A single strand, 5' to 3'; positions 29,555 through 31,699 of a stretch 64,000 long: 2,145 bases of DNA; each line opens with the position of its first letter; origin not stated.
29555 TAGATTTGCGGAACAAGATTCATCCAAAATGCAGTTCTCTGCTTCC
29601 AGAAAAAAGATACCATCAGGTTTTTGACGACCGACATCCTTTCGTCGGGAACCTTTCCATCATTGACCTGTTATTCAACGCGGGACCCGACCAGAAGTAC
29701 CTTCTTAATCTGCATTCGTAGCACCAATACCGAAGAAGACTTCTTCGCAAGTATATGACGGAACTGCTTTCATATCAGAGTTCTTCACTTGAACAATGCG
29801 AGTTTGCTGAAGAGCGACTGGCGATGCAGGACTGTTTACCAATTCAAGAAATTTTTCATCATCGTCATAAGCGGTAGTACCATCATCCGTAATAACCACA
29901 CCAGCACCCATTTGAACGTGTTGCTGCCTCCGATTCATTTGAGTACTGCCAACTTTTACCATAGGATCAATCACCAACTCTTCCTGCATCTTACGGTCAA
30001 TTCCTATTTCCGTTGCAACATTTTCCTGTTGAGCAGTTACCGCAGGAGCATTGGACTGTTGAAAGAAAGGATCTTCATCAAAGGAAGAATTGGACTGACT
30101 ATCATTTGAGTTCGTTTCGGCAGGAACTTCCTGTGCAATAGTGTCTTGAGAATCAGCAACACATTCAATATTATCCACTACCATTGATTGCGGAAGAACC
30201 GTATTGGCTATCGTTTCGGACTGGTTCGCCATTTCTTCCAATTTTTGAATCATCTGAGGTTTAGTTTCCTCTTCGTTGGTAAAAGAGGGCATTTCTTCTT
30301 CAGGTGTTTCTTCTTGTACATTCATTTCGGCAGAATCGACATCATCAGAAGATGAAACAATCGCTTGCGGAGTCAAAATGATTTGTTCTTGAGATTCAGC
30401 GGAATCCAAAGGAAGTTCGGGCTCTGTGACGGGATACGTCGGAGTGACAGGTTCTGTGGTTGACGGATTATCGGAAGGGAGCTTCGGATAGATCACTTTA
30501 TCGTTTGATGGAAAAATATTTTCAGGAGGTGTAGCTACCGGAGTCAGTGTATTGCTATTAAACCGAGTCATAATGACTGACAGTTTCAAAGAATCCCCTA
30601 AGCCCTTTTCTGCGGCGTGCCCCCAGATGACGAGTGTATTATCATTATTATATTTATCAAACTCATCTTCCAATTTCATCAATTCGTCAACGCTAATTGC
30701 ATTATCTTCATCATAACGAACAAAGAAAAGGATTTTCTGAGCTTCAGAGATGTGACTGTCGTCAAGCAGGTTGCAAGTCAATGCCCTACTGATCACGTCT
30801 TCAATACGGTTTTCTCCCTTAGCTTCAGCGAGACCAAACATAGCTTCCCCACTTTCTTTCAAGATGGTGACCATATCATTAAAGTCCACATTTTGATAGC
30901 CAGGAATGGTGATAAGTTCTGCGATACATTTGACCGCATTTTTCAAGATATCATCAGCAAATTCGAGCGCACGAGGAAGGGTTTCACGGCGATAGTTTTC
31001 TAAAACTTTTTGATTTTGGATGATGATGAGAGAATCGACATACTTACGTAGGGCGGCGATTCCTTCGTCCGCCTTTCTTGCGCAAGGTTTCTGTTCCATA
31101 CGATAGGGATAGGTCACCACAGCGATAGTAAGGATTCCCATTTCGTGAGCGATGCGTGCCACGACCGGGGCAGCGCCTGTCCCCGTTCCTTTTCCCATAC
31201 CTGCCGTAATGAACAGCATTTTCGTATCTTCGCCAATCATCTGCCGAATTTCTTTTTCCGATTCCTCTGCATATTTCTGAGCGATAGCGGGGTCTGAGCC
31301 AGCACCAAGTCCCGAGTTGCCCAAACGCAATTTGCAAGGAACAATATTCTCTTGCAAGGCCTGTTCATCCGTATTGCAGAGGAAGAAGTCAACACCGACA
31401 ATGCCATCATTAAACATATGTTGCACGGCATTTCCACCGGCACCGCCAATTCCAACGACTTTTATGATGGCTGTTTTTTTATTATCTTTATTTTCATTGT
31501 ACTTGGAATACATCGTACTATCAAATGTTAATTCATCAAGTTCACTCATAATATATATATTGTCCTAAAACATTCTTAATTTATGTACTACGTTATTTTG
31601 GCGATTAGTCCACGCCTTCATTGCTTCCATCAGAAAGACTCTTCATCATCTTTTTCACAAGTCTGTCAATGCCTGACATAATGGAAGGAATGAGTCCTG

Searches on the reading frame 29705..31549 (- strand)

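Call 71: search_protein_families(library=pfam, proteins=[window:29705-31549:-], max_evalue=0.00001)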
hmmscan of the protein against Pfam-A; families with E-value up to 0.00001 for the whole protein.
window:29705-31549:- (614 aa): 2 families
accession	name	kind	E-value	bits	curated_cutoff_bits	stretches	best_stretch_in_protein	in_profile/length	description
PF00091.31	Tubulin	-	8e-39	134.3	33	1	29-185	2-188/190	Tubulin/FtsZ family, GTPase domain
PF12327.13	FtsZ_C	-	1.5e-10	41.6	27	1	234-330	1-94/95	FtsZ family, C-terminal domain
